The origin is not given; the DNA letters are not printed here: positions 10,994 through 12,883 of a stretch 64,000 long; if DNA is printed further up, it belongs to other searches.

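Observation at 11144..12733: Glucosyl-3-phosphoglycerate synthase fused to a PTS EIIA(Ntr)-type domain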

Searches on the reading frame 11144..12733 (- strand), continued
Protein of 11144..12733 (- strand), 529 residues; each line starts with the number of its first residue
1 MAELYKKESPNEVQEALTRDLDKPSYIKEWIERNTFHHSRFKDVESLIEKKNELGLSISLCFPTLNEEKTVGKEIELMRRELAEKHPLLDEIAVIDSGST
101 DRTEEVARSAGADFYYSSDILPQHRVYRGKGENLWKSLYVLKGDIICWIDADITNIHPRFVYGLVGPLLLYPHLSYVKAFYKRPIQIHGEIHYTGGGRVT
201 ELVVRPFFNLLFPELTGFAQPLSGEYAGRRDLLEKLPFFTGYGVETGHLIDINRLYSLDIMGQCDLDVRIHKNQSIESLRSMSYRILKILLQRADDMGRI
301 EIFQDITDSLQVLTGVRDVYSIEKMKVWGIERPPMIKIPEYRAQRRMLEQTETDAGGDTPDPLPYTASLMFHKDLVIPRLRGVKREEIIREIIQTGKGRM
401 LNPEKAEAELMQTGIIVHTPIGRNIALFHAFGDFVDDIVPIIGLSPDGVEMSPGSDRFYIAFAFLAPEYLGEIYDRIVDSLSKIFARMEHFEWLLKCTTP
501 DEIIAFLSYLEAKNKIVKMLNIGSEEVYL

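Call 46: fold_search(model_id=the predicted structure, library=pdb)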
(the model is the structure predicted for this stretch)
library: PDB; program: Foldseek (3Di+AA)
matches with E <= 10: 1220; with E <= 0.001: 248
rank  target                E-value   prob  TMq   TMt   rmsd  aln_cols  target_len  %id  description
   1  3f1y_C                9.4e-30  1.00  0.56  0.92   2.4       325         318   35  Mannosyl-3-phosphoglycerate synthase from Rubrobacter xylanophilus (released 2009-11-03)
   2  3o3p_B                1.8e-29  1.00  0.55  0.90   2.2       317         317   35  Crystal structure of R. xylanophilus MpgS in complex with GDP-Mannose (released 2010-11-03)
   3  3kia_A                4.0e-29  1.00  0.55  0.92   2.1       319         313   35  Crystal structure of mannosyl-3-phosphoglycerate synthase from Rubrobacter xylanophilus (released 2010-11-03)
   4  3f1y_A                6.6e-29  1.00  0.56  0.91   1.8       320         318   35  Mannosyl-3-phosphoglycerate synthase from Rubrobacter xylanophilus (released 2009-11-03)
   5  3kia_C                1.6e-28  1.00  0.54  0.90   2.1       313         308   36  Crystal structure of mannosyl-3-phosphoglycerate synthase from Rubrobacter xylanophilus (released 2010-11-03)
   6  7pho_A                1.9e-27  1.00  0.53  0.91   2.2       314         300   40  Crystal structure of Mycobacterium hassiacum glucosyl-3-phosphoglycerate synthase at pH 7.1 in complex with 4-hydroxyb (released 2023-03-01)
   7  7qoq_A                2.5e-27  1.00  0.51  0.87   2.4       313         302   40  Crystal structure of Mycobacterium hassiacum glucosyl-3-phosphoglycerate synthase at pH 8.5 in complex with UMP and Ma (released 2023-01-18)
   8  7p5l_A                2.8e-27  1.00  0.49  0.87   3.8       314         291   40  Crystal structure of Mycobacterium hassiacum glucosyl-3-phosphoglycerate synthase at pH 7.1 - apo form (released 2023-01-18)
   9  7pe4                  3.9e-27  1.00  0.53  0.88   4.2       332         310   39  Crystal structure of Mycobacterium hassiacum glucosyl-3-phosphoglycerate synthase at pH 5.5 in complex with UDP-glucose (released 2023-02-22)
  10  7qib_A                4.4e-27  1.00  0.49  0.88   4.2       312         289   39  Crystal structure of Mycobacterium hassiacum glucosyl-3-phosphoglycerate synthase at pH 8.5 in complex with UDP (released 2022-12-28)
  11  7qcp_A                8.6e-27  1.00  0.48  0.88   5.0       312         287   39  Crystal structure of Mycobacterium hassiacum glucosyl-3-phosphoglycerate synthase at pH 7.2 - apo form (released 2022-12-14)
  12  7pdo                  9.1e-27  1.00  0.50  0.86   4.7       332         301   38  Crystal structure of Mycobacterium hassiacum glucosyl-3-phosphoglycerate synthase at pH 5.5 in complex with UDP (released 2023-02-15)
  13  7pd5                  1.1e-26  1.00  0.51  0.88   2.0       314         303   40  Crystal structure of Mycobacterium hassiacum glucosyl-3-phosphoglycerate synthase at pH 5.5 in complex with 4-aminobenzo (released 2023-02-15)
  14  7pvl_A                1.3e-26  1.00  0.49  0.87   3.8       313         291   39  Crystal structure of Mycobacterium hassiacum glucosyl-3-phosphoglycerate synthase at pH 8.5 - apo form (released 2023-04-19)
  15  4dec                  1.8e-26  1.00  0.48  0.89   2.2       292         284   41  Crystal structure of glucosyl-3-phosphoglycerate synthase from Mycobacterium tuberculosis in complex with Mn2+, uridine- (released 2012-06-06)
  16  7pho_B                1.8e-26  1.00  0.53  0.90   2.7       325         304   39  Crystal structure of Mycobacterium hassiacum glucosyl-3-phosphoglycerate synthase at pH 7.1 in complex with 4-hydroxyb (released 2023-03-01)
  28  4y6n                  5.8e-26  1.00  0.48  0.87   2.3       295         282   40  Crystal structure of glucosyl-3-phosphoglycerate synthase from Mycobacterium tuberculosis in complex with Mn2+, uridine- (released 2015-07-15)
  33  7p5l_B                1.1e-25  1.00  0.50  0.90   3.2       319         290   39  Crystal structure of Mycobacterium hassiacum glucosyl-3-phosphoglycerate synthase at pH 7.1 - apo form (released 2023-01-18)
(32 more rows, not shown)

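Call 55: find_encoding_contigs(protein=P0116, flank=8000, max_places=1)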
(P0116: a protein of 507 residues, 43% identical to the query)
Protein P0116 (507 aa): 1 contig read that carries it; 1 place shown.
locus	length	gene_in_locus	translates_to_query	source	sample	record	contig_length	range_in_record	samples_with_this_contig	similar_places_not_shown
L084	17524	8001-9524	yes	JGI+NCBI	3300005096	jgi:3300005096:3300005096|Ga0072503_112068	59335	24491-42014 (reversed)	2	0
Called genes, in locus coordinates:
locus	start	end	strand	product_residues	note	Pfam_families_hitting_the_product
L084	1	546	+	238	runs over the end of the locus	PF01259:SAICAR_synt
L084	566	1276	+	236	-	PF02666:PS_Dcarbxylase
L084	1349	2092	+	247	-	PF01066:CDP-OH_P_transf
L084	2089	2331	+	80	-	PF02700:PurS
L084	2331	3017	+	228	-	PF07685:GATase_3, PF13507:GATase_5, PF00117:GATase (weak), PF01965:DJ-1_PfpI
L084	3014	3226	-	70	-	-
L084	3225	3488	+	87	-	PF14209:DUF4321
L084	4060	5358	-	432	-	PF00155:Aminotran_1_2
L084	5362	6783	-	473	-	PF00375:SDF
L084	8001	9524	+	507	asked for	PF00535:Glycos_transf_2, PF00359:PTS_EIIA_2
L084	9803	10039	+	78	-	-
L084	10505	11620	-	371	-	PF13506:Glyco_transf_21, PF13641:Glyco_tranf_2_3, PF00535:Glycos_transf_2, PF13704:Glyco_tranf_2_4 (weak), PF13632:Glyco_trans_2_3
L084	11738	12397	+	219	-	PF03886:ABC_trans_aux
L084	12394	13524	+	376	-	PF01740:STAS (weak), PF02405:MlaE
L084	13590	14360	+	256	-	PF00005:ABC_tran, PF13304:AAA_21 (weak)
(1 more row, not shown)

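Call 56: find_encoding_contigs(protein=P0098, flank=8000, max_places=1)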
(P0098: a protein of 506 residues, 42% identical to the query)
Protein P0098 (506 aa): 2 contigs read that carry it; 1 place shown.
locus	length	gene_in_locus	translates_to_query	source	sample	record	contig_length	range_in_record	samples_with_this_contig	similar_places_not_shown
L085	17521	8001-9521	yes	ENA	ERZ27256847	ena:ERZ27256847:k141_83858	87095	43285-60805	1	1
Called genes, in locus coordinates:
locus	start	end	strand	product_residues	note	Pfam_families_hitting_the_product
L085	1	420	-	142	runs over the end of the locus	PF02681:DUF212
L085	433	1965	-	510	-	PF00528:BPD_transp_1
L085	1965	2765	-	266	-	PF00005:ABC_tran, PF13304:AAA_21 (faint)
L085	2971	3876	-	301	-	PF12974:Phosphonate-bd, PF09084:NMT1 (weak)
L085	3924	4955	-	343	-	PF13581:HATPase_c_2, PF02518:HATPase_c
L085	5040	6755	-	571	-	PF00488:MutS_V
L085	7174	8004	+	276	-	PF00106:adh_short, PF08659:KR, PF13561:adh_short_C2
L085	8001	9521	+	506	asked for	PF00535:Glycos_transf_2, PF00359:PTS_EIIA_2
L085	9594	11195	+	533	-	PF00072:Response_reg, PF17853:GGDEF_2, PF00165:HTH_AraC (weak), PF12833:HTH_18, PF00165:HTH_AraC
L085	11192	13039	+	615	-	PF02743:dCache_1, PF00672:HAMP, PF06580:His_kinase, PF02518:HATPase_c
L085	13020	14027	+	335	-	PF00532:Peripla_BP_1, PF13407:Peripla_BP_4, PF13377:Peripla_BP_3 (weak)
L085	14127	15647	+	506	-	PF02463:SMC_N (faint), PF00005:ABC_tran, PF13304:AAA_21 (faint), PF00005:ABC_tran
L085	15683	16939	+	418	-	PF02653:BPD_transp_2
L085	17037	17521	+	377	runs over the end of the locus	PF13407:Peripla_BP_4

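Call 57: find_encoding_contigs(protein=P0081, flank=8000, max_places=1)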
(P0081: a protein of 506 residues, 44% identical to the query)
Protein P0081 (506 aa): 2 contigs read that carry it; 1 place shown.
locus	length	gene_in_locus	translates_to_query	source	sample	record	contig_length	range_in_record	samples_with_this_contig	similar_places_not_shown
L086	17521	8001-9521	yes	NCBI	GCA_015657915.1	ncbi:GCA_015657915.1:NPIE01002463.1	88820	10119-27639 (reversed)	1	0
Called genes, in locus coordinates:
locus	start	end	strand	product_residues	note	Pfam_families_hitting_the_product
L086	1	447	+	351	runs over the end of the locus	PF01032:FecCD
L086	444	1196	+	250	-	PF13476:AAA_23 (weak), PF00005:ABC_tran, PF02463:SMC_N (faint), PF13175:AAA_15 (faint), PF13555:AAA_29 (faint), PF13304:AAA_21 (faint)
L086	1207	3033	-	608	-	PF13589:HATPase_c_3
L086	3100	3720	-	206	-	PF00440:TetR_N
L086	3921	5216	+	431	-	PF04412:AcnX, PF28403:AcnX_2nd, PF28406:AcnX_3rd (weak)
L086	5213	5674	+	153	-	PF01989:AcnX_swivel_put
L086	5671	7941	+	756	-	PF00724:Oxidored_FMN, PF00890:FAD_binding_2 (weak), PF01266:DAO (weak), PF03486:HI0933_like (weak), PF07992:Pyr_redox_2, PF12831:FAD_oxidored, PF00070:Pyr_redox, PF01266:DAO, +3 more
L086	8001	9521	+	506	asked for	PF00535:Glycos_transf_2, PF00359:PTS_EIIA_2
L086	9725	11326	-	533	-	PF12245:Big_3_2 (faint), PF13205:Big_5 (weak), PF19077:Big_13 (faint)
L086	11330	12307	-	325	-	PF07719:TPR_2 (faint), PF13174:TPR_6 (faint), PF13432:TPR_16 (weak), PF14559:TPR_19 (faint), PF00515:TPR_1 (weak)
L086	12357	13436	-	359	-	-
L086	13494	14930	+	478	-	PF04851:ResIII, PF00270:DEAD, PF00271:Helicase_C, PF03880:DbpA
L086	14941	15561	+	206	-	PF03942:DTW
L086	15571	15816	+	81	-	PF02604:PhdYeFM_antitox, PF10047:DUF2281 (faint)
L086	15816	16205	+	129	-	PF01850:PIN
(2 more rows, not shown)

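Call 69: find_encoding_contigs(protein=P0045, flank=8000, max_places=1)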
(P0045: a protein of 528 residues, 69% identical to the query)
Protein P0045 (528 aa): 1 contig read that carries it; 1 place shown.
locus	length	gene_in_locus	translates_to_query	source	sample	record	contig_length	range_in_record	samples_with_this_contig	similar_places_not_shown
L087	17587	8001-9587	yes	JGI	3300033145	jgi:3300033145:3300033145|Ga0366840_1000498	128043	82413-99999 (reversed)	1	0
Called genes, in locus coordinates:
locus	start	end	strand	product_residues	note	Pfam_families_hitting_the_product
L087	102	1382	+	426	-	PF01208:URO-D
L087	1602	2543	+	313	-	PF00294:PfkB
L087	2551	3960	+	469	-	-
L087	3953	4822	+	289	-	PF00702:Hydrolase (weak)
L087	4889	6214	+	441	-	PF13692:Glyco_trans_1_4 (weak), PF00534:Glycos_transf_1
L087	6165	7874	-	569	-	PF00128:Alpha-amylase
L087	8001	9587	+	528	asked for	PF00535:Glycos_transf_2, PF00359:PTS_EIIA_2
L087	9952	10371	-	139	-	PF09383:NIL, PF13746:Fer4_18 (weak), PF00037:Fer4, PF12838:Fer4_7, PF13237:Fer4_10, PF14697:Fer4_21, PF13187:Fer4_9, PF00037:Fer4, +8 more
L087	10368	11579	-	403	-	PF01837:HcyBio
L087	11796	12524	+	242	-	PF00106:adh_short, PF08659:KR (faint), PF13561:adh_short_C2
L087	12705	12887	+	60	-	-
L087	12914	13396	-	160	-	PF04008:Adenosine_kin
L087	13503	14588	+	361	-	PF03033:Glyco_transf_28, PF04101:Glyco_tran_28_C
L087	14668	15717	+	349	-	PF01791:DeoC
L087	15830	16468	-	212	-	PF00027:cNMP_binding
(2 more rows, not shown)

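Call 70: find_encoding_contigs(protein=P0008, flank=8000, max_places=1)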
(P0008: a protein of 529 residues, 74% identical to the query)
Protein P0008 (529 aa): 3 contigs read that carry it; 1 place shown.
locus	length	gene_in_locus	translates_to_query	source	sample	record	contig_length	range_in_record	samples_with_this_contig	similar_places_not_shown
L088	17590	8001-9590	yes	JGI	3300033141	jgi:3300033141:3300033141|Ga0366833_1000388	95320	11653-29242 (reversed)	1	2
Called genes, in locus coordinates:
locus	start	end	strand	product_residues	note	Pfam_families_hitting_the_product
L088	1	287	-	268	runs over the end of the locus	-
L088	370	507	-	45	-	-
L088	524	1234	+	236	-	PF00198:2-oxoacid_dh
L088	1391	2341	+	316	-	PF00294:PfkB, PF08543:Phos_pyr_kin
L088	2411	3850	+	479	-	-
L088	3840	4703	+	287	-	PF00702:Hydrolase, PF13419:HAD_2 (weak)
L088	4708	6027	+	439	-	PF13439:Glyco_transf_4 (faint), PF00534:Glycos_transf_1 (weak)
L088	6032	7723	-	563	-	PF00128:Alpha-amylase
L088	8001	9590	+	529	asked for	PF00535:Glycos_transf_2, PF00359:PTS_EIIA_2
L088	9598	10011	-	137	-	PF09383:NIL, PF13746:Fer4_18 (weak), PF12837:Fer4_6 (weak), PF13237:Fer4_10, PF14697:Fer4_21, PF12838:Fer4_7, PF13187:Fer4_9, PF00037:Fer4, +8 more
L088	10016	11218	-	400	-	PF01837:HcyBio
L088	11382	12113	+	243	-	PF00106:adh_short, PF08659:KR (weak), PF13561:adh_short_C2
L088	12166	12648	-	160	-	PF04008:Adenosine_kin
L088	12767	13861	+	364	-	PF03033:Glyco_transf_28, PF04101:Glyco_tran_28_C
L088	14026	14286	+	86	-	-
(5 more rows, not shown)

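Call 71: find_encoding_contigs(protein=P0013, flank=8000, max_places=1)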
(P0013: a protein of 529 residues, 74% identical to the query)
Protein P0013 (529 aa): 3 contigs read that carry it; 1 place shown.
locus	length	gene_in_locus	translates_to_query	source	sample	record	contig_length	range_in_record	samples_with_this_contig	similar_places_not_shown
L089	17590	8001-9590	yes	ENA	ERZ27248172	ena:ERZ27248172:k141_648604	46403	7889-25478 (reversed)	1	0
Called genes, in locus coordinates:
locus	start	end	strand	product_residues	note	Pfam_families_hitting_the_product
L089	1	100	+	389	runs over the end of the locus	PF01208:URO-D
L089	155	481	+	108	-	PF22263:DUF6951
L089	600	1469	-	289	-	-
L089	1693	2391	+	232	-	PF00198:2-oxoacid_dh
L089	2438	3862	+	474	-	-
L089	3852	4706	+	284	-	PF00702:Hydrolase, PF13419:HAD_2, PF13242:Hydrolase_like (weak)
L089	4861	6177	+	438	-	PF13692:Glyco_trans_1_4 (faint), PF20706:GT4-conflict (weak), PF00534:Glycos_transf_1 (weak)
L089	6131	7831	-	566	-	PF00128:Alpha-amylase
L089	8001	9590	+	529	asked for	PF00535:Glycos_transf_2, PF00359:PTS_EIIA_2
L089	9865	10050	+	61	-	-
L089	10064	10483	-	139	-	PF09383:NIL, PF12838:Fer4_7, PF00037:Fer4, PF12837:Fer4_6, PF13237:Fer4_10, PF14697:Fer4_21, PF13187:Fer4_9, PF00037:Fer4, +7 more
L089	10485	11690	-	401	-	PF01837:HcyBio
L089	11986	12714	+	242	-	PF00106:adh_short, PF08659:KR (weak), PF13561:adh_short_C2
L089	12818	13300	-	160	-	PF04008:Adenosine_kin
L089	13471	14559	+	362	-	PF03033:Glyco_transf_28, PF04101:Glyco_tran_28_C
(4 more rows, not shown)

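Call 78: search_protein_families(library=pfam, proteins=[L041:4893-6395:+, L041:6914-7417:+, L041:7494-8639:+, L041:8745-9971:+, L041:9494-10987:+, L041:11133-11678:+, L041:12316-13560:+], max_evalue=0.001)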
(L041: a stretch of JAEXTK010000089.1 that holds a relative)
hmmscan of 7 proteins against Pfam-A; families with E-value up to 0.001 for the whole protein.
L041:4893-6395:+ (500 aa): 0 families

L041:6914-7417:+ (167 aa): 2 families
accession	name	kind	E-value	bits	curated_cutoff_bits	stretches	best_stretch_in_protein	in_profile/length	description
PF00359.27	PTS_EIIA_2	-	2.1e-30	106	27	1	23-162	2-140/144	Phosphoenolpyruvate-dependent sugar phosphotransferase system, EIIA 2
PF07565.18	Band_3_cyto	-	1.7e-05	25.1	34.3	1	87-155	199-269/294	Band 3 cytoplasmic domain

L041:7494-8639:+ (381 aa): 0 families

L041:8745-9971:+ (408 aa): 0 families

L041:9494-10987:+ (497 aa): 1 family
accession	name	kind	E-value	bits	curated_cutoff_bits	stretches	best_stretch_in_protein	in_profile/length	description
PF00535.33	Glycos_transf_2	-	6.3e-11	42.9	23.3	1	195-312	2-112/168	Glycosyl transferase family 2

L041:11133-11678:+ (181 aa): 0 families

L041:12316-13560:+ (414 aa): 0 families

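Call 84: search_protein_representatives(protein=window:11144-12733:-)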
Query: 529 residues. Proteins with E-value up to 0.001 (for the whole library): 3090; up to 1e-10: 1717; up to 1e-30: 575. The best 150 are listed.
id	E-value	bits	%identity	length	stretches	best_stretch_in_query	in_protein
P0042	3.3e-248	841.0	71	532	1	8-523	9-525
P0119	2.0e-116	406.2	41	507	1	27-521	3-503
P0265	1.1e-112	393.8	43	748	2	25-351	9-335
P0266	9.4e-111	387.4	54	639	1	25-344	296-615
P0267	5.3e-108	378.4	53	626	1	24-350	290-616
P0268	8.3e-107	374.4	51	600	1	26-345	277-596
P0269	4.4e-106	372.0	51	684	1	25-346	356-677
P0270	4.9e-106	371.9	53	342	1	27-346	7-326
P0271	2.8e-105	369.4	56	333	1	33-344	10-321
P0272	6.0e-105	368.3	51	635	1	27-349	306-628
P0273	7.9e-105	367.9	51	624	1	25-338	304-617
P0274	2.7e-104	366.1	50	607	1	27-347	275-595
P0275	1.9e-103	363.4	53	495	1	30-342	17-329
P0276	3.5e-103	362.4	40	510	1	28-510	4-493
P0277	1.1e-102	360.8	50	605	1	20-348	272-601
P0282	1.1e-98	347.7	53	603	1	27-344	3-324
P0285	7.2e-98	344.9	44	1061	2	26-345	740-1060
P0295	9.8e-95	334.6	49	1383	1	27-348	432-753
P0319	6.9e-81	288.9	44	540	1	35-362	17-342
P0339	1.9e-73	264.4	43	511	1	34-345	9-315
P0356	7.8e-67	242.5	42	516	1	28-344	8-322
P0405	3.2e-59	217.4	46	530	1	45-295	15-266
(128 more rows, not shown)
